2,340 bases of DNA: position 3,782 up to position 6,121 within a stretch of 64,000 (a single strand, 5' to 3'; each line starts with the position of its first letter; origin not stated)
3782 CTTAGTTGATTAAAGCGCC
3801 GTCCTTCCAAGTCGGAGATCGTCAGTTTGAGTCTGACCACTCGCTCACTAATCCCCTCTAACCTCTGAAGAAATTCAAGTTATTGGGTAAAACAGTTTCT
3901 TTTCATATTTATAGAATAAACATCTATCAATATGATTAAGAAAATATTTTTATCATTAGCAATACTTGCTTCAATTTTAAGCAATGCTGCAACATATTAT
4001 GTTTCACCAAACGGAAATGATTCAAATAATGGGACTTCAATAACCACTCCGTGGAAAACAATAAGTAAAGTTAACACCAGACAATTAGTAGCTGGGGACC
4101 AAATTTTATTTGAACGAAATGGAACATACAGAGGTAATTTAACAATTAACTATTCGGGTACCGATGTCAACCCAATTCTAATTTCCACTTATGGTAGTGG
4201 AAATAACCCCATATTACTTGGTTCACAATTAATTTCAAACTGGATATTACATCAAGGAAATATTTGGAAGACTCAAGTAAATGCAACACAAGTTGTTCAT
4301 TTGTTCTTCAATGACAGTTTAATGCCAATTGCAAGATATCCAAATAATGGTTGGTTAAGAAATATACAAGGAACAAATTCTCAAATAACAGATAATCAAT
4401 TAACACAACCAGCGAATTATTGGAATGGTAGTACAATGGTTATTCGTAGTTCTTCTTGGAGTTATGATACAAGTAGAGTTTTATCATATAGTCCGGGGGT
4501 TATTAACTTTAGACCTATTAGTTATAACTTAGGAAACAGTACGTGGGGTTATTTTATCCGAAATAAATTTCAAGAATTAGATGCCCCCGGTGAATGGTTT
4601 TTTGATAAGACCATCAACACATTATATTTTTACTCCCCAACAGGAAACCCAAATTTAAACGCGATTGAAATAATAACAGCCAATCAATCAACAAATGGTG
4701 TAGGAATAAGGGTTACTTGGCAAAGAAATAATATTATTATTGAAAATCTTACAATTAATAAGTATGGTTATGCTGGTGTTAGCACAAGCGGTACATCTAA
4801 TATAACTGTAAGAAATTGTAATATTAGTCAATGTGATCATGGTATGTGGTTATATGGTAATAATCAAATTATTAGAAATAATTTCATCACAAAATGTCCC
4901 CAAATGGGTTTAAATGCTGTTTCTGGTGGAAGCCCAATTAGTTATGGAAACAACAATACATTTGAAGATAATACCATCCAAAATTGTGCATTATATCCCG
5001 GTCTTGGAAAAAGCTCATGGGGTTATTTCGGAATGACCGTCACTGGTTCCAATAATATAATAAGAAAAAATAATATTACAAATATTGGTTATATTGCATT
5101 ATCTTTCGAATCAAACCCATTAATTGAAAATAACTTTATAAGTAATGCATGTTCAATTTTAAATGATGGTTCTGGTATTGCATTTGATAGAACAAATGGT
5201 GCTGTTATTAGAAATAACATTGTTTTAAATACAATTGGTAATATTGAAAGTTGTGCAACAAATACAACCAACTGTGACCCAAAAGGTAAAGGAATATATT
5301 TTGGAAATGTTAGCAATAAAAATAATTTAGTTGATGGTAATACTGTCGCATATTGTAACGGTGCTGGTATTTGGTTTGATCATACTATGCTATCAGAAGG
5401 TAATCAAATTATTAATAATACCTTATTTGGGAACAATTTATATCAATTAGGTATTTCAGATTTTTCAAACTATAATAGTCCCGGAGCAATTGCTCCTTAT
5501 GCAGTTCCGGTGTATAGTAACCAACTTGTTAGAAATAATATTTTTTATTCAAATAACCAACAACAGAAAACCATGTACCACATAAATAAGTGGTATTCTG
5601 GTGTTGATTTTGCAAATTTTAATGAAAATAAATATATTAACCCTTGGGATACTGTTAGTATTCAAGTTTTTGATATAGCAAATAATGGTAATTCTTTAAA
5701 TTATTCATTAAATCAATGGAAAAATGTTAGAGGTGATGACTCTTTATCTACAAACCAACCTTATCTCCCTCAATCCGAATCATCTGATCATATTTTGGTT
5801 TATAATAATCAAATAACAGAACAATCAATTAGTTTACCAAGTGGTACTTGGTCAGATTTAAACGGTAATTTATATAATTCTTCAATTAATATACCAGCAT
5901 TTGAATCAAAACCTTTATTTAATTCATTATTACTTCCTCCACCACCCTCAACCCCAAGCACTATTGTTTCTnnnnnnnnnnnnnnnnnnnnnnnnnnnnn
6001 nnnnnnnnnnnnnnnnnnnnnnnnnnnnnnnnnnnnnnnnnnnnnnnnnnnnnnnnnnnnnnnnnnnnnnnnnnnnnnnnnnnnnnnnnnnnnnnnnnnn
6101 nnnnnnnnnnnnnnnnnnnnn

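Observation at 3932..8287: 1451-aa signal-peptide beta-helix protein at the head of the tail-fibre block, with a duplicated C-terminal module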

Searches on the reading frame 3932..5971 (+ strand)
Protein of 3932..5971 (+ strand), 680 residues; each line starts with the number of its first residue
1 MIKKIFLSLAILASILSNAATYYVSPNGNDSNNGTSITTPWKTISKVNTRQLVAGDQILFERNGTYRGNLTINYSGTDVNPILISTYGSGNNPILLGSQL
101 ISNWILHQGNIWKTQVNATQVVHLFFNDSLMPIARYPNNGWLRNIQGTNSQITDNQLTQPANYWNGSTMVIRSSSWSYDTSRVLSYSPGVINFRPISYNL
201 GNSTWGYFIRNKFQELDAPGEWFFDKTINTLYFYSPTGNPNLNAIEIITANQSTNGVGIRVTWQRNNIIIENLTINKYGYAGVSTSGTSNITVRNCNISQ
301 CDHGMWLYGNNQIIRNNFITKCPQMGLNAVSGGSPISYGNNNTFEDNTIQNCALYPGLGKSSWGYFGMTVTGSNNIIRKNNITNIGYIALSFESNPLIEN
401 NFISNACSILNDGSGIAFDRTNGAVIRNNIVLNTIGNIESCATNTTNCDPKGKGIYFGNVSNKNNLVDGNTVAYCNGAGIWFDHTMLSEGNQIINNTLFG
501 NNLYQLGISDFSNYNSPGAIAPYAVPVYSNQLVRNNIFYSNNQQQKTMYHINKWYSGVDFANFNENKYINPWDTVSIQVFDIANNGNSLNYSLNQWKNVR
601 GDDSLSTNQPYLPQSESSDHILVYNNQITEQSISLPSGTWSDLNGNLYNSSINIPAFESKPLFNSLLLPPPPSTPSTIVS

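Call 37: predict_structure(alignment_id=A2)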
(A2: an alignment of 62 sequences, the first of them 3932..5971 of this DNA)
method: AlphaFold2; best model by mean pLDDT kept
length: 680 residues; sequences in the alignment: 62
mean_pLDDT: 94.3   pTM: 0.91
mean pLDDT of the five models: 94.3, 94.0, 93.7, 93.4, 92.9
residues with pLDDT >= 90: 607; 70-90: 49; 50-70: 17; < 50: 7
segments of 3 or more residues with pLDDT < 50: 678-680
pLDDT, mean of each block of 10 residues (from residue 1): 84 70 98 96 97 97 98 97 98 98 96 97 97 96 97 97 98 95 98 97 97 97 97 95 97 97 97 99 97 99 97 99 97 73 98 95 94 97 98 98 97 96 98 95 89 95 97 97 94 99 95 86 89 98 94 92 97 96 91 95 94 94 97 96 95 98 74 50
secondary structure, 60 per line:
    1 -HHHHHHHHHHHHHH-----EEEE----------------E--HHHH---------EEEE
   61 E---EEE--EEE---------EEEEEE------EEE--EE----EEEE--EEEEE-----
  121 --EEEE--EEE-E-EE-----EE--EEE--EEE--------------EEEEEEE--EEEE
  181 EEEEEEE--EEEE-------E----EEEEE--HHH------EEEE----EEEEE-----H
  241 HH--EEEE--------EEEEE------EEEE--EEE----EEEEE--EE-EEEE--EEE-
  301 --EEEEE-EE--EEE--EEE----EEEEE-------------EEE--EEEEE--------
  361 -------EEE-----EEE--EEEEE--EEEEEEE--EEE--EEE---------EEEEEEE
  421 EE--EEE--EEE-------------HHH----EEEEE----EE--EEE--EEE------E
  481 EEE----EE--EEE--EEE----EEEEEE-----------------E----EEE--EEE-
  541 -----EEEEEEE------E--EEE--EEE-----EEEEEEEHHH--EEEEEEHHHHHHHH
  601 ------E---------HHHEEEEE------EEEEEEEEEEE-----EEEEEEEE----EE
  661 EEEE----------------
elements in order: H2-15 E21-24 H44-47 E57-61 E65-67 E70-72 E82-87 E94-96 E105-108 E111-115 E123-126 E129-131 E146-148 E151-153 E168-174 E177-187 E190-193 E206-210 E222-225 E230-234 E245-248 E257-261 E268-271 E274-276 E281-285 E291-294 E297-299 E303-307 E313-315 E318-320 E325-329 E343-345 E348-352 E368-370 E376-378 E381-385 E388-394 E397-399 E402-404 E414-422 E425-427 E430-432 E453-457 E466-468 E471-473 E480-483 E492-494 E497-499 E504-509 E532-534 E537-539 E546-552 E562-564 E567-569 E575-581 E587-592 H593-600 E620-624 E631-641 E647-654 E659-664
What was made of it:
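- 3989..5926 (+): Module A, aa 20-665: right-handed parallel beta-helix with an inserted beta-sandwich and a C-terminal beta-sandwich; GH141/GH120/GH136-like glycosidase fold. AF2 pLDDT 94.3 (call 37).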

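Call 40: fold_search(model_id=the predicted structure, library=pdb)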
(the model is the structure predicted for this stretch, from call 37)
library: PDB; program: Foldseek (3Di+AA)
matches with E <= 10: 719; with E <= 0.001: 99
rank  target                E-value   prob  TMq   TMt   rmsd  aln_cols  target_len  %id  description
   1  5mqp_E                3.7e-18  1.00  0.53  0.60   8.2       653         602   15  Glycoside hydrolase BT_1002 (released 2017-04-05)
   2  5mqp_C                1.0e-17  1.00  0.51  0.57   8.9       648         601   16  Glycoside hydrolase BT_1002 (released 2017-04-05)
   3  5mqp_A                1.1e-17  1.00  0.50  0.56   9.1       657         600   16  Glycoside hydrolase BT_1002 (released 2017-04-05)
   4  5mqp_B                3.1e-17  1.00  0.49  0.55   6.6       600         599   16  Glycoside hydrolase BT_1002 (released 2017-04-05)
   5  3vst_A                1.6e-15  1.00  0.47  0.50  11.1       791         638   12  The complex structure of XylC with Tris (released 2013-02-27)
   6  7v6m_A                3.6e-10  1.00  0.36  0.41  11.2       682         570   15  Crystal structure of lacto-N-biosidase TnX from Tynzenella nexilis, lacto-N-biose complex (released 2022-02-09)
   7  5gqc_A                6.0e-10  1.00  0.27  0.31  16.3       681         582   15  Crystal structure of lacto-N-biosidase LnbX from Bifidobacterium longum subsp. longum, ligand-free form (released 2017-04-19)
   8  6kqs_A                1.0e-09  1.00  0.33  0.36  12.5       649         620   13  Crystal Structure of GH136 lacto-N-biosidase from Eubacterium ramulus - selenomethionine derivative (released 2020-06-10)
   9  7w1c_B                1.4e-09  1.00  0.34  0.37  22.0       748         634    9  Crystal structure of Klebsiella pneumoniae K1 capsule-specific polysaccharide lyase in a P1 crystal form (released 2022-05-18)
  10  5gqc_D                2.6e-09  1.00  0.33  0.37  12.7       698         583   14  Crystal structure of lacto-N-biosidase LnbX from Bifidobacterium longum subsp. longum, ligand-free form (released 2017-04-19)
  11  9k4a_A                2.9e-09  1.00  0.25  0.25  21.0       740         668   11  Cryo-EM structure of depolymerase S2-4 from Klebsiella phage K64-1 (released 2026-03-25)
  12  6kqt_A                3.4e-09  1.00  0.37  0.40  12.9       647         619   12  Crystal Structure of GH136 lacto-N-biosidase from Eubacterium ramulus - native protein (released 2020-06-10)
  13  7w1c_D                4.9e-09  1.00  0.30  0.33  21.8       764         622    9  Crystal structure of Klebsiella pneumoniae K1 capsule-specific polysaccharide lyase in a P1 crystal form (released 2022-05-18)
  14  7v6i_A                8.8e-09  1.00  0.32  0.36  11.7       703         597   14  Crystal structure of lacto-N-biosidase BsaX from Bifidobacterium saguini, lacto-N-biose complex (released 2022-02-09)
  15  7w1c_A                9.6e-09  1.00  0.25  0.27  23.3       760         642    9  Crystal structure of Klebsiella pneumoniae K1 capsule-specific polysaccharide lyase in a P1 crystal form (released 2022-05-18)
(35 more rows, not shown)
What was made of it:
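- On CAZy GH141 / GH136 / GH120 beta-helix glycosidases: Foldseek: 5mqp E 4e-18 with TM 0.53-0.60; 3vst E 2e-15; GH136 down to E 4e-10 (call 40).
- Closest known: Phage tailspike depolymerases. Same: A right-handed beta-helix encoded by a phage, probably acting on a polysaccharide (call 40).
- Phage tailspikes are significant structural matches, though weaker ones (call 40). Beta-helix fold with significant Foldseek matches to Klebsiella, Pseudomonas and Acinetobacter phage tailspikes (E 1e-9 to 1e-6; call 40). Cellular GH141/GH120 enzymes are far better matches (TM 0.5-0.6 against 0.16-0.34; call 40).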

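Call 51: search_solved_structures(query=A2, max_evalue=1, show_alignments=5)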
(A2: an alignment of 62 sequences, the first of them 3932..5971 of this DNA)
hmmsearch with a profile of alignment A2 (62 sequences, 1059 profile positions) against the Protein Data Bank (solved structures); distinct sequences matched with E-value up to 1: 16.
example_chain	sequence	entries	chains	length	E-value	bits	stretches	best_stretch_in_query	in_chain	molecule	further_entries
7v6m_A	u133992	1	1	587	8.2e-23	83.6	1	19-100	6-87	Fibronectin type III domain-containing protein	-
7v6i_A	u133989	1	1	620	8.2e-19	70.3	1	18-110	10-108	Lacto-N-biosidase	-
5gqc_A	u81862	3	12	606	5.3e-18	67.6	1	16-110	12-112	Lacto-N-biosidase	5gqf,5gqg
24mr_A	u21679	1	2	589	4.6e-17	64.5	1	22-110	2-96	Lacto-N-biosidase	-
6kqs_A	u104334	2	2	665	9.8e-17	63.4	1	22-114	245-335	lacto-N-biosidase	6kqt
5mqp_A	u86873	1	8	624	6e-13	50.9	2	166-278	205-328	Glycoside hydrolase BT_1002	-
9rx2_A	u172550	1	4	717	8e-13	50.5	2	16-385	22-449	Parallel beta-helix repeat protein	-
3vst_A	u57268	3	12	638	7.1e-11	44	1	23-122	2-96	Xylosidase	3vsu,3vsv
6kfn_A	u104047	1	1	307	4.7e-05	24.8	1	47-108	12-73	alginate lyase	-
5olq_A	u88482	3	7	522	0.00014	23.2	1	22-66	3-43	Rhamnogalacturonan lyase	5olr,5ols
4mgs_A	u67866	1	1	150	0.00054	21.2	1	629-757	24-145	Putative glycosyl hydrolase family 10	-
4qpw_A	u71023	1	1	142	0.00061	21.1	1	629-734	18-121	glycosyl hydrolase family 10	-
4mgq_A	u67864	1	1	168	0.047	14.8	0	603-631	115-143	Glycosyl hydrolase family 10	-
7v23_O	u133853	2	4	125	0.057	14.5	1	316-368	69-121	the heavy chain of N12-9 Fab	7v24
3oea_A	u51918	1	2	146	0.17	12.9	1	614-754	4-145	S-layer associated multidomain endoglucanase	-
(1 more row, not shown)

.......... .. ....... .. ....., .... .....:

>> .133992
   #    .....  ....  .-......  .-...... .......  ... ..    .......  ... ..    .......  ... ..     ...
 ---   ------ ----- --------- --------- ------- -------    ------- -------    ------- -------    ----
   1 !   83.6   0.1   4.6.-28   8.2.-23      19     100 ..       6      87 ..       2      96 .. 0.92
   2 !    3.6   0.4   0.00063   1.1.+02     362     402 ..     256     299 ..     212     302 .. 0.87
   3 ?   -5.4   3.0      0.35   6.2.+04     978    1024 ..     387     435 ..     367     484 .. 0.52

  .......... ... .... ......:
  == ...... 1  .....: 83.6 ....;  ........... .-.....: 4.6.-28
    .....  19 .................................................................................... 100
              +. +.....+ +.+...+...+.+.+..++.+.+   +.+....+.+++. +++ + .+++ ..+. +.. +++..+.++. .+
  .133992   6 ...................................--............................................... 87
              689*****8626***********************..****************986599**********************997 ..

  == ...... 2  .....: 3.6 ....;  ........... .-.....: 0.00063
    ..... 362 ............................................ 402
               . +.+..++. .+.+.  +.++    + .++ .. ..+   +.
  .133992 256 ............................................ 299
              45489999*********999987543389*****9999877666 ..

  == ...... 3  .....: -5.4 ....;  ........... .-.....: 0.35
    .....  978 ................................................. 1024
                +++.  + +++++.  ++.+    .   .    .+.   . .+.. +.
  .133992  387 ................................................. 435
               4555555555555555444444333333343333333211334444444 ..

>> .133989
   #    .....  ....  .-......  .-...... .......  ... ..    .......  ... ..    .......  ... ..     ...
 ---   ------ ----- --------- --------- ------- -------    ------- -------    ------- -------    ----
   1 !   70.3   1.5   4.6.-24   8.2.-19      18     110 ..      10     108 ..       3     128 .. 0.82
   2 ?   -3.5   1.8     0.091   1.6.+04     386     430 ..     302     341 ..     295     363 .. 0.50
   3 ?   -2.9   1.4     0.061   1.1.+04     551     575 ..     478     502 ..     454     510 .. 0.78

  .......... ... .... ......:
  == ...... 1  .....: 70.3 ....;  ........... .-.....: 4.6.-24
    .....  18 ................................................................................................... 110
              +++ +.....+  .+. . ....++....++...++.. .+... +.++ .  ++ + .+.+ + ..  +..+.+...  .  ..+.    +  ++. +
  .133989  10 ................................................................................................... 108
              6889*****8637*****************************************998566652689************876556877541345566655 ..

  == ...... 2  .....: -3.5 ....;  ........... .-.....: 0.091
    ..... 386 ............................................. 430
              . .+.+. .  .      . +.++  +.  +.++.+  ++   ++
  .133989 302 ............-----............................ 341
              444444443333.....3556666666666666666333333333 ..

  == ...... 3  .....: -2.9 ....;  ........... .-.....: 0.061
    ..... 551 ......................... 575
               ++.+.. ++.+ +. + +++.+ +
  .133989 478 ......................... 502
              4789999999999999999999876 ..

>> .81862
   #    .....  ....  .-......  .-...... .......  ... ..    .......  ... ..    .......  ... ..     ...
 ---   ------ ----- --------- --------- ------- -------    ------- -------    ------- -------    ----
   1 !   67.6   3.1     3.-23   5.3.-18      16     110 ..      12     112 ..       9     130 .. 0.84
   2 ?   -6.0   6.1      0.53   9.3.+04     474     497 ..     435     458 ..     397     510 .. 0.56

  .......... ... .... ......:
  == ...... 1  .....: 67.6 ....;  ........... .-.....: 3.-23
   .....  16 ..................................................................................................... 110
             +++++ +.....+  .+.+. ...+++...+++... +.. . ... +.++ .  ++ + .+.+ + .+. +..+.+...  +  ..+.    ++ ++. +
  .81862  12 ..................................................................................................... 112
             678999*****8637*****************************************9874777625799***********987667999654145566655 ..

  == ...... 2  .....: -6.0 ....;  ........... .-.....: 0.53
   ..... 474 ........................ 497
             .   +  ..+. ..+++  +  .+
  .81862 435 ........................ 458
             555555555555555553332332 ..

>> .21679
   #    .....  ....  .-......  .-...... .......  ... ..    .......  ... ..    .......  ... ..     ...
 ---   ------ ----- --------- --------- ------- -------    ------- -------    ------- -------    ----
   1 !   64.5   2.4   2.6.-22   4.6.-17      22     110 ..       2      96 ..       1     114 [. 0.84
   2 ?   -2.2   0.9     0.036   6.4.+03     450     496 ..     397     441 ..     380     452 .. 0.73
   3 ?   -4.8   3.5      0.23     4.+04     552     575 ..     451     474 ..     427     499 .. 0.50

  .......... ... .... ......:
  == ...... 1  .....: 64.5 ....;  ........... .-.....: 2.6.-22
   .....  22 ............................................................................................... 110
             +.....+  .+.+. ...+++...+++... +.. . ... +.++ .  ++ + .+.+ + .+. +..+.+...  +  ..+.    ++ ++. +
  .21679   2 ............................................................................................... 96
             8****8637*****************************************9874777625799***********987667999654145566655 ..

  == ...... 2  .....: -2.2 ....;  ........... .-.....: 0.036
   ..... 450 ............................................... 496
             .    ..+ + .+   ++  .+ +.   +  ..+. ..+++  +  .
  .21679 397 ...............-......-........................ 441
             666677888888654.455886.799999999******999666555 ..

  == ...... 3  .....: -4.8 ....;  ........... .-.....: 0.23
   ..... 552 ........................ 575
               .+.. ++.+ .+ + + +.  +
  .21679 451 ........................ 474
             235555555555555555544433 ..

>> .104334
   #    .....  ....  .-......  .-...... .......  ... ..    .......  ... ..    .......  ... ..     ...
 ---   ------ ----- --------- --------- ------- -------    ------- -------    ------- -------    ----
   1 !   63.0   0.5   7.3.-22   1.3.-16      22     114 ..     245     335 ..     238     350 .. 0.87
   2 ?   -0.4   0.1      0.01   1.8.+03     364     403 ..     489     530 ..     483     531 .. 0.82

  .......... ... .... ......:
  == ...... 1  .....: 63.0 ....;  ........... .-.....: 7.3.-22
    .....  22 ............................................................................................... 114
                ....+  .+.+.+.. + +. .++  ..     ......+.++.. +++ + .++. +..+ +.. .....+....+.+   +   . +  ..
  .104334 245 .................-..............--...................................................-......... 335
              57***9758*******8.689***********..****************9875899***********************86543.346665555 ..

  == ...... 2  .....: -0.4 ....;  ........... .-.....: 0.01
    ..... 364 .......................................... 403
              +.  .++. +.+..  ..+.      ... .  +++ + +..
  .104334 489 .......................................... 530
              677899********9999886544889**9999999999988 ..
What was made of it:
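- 3989..5926 (+): Profile against PDB: GH136 8e-23, GH141 6e-13 (call 51).
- On CAZy GH141 / GH136 / GH120 beta-helix glycosidases: Profile against PDB: 8e-23 to 7e-11 (call 51).
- Closest known: GH141. Same: The same beta-helix architecture with an inserted beta-sandwich and the same N-terminal YYVS...G(N/D)D..NGT cap (Foldseek E 4e-18 to 1e-9, call 40; profile E 8e-23 to 7e-11, call 51).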
